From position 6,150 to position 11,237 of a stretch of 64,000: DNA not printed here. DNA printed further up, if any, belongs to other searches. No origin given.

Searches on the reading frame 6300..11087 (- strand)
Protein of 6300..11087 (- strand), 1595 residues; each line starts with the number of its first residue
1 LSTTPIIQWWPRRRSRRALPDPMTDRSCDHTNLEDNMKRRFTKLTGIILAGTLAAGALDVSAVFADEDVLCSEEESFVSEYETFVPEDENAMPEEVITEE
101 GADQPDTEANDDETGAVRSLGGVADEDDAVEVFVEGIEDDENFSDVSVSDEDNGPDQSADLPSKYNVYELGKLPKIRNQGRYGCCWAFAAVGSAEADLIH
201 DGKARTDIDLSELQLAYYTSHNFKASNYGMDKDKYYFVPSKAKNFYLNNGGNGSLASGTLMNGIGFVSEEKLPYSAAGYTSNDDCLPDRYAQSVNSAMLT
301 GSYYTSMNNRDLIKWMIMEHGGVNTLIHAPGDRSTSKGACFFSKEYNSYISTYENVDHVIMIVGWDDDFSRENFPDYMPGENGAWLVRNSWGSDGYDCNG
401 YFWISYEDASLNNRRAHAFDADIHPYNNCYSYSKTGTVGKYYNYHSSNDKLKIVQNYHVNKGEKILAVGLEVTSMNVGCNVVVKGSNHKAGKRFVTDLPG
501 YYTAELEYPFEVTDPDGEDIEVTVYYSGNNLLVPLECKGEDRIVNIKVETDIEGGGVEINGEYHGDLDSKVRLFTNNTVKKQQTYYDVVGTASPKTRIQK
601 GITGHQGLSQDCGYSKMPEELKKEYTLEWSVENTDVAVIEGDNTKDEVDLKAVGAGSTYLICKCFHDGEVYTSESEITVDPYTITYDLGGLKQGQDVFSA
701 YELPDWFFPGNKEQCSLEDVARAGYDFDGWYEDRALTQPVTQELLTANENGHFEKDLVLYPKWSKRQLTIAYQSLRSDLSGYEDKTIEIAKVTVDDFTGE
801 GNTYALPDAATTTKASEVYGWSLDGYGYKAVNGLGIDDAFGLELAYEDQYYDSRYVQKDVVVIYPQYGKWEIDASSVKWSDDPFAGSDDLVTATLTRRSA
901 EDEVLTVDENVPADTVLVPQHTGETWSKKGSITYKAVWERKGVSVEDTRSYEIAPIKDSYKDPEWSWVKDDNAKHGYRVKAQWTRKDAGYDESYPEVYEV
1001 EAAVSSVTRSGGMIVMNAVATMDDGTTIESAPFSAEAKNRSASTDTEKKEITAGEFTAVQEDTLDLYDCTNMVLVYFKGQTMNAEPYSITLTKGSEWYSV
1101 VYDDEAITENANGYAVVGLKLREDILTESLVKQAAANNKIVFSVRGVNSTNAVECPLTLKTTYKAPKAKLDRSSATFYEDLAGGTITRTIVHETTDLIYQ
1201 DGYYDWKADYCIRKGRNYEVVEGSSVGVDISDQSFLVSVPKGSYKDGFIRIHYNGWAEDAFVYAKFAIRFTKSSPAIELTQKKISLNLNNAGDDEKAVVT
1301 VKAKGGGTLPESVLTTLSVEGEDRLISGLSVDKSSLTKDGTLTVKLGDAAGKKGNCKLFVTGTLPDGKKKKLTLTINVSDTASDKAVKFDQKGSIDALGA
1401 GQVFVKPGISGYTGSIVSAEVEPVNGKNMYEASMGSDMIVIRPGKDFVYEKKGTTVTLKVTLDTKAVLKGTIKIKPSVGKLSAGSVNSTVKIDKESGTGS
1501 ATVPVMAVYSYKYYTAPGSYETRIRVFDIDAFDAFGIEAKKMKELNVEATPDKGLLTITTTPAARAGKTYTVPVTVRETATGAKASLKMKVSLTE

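Call 52: search_protein_families(library=pfam, proteins=[window:6300-11087:-], max_evalue=0.01)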
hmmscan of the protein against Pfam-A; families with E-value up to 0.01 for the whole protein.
window:6300-11087:- (1595 aa): 3 families
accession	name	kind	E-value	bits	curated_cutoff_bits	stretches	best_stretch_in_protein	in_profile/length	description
PF00112.29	Peptidase_C1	-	7.6e-19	69.1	20.7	1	162-407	2-205/220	Papain family cysteine protease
PF09479.16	Flg_new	-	7.9e-06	26.3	27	1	682-743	1-51/65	Listeria-Bacteroides repeat domain (List_Bact_rpt)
PF18560.7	Lectin_like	-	0.0035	18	27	1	430-549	2-126/156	Lectin like domain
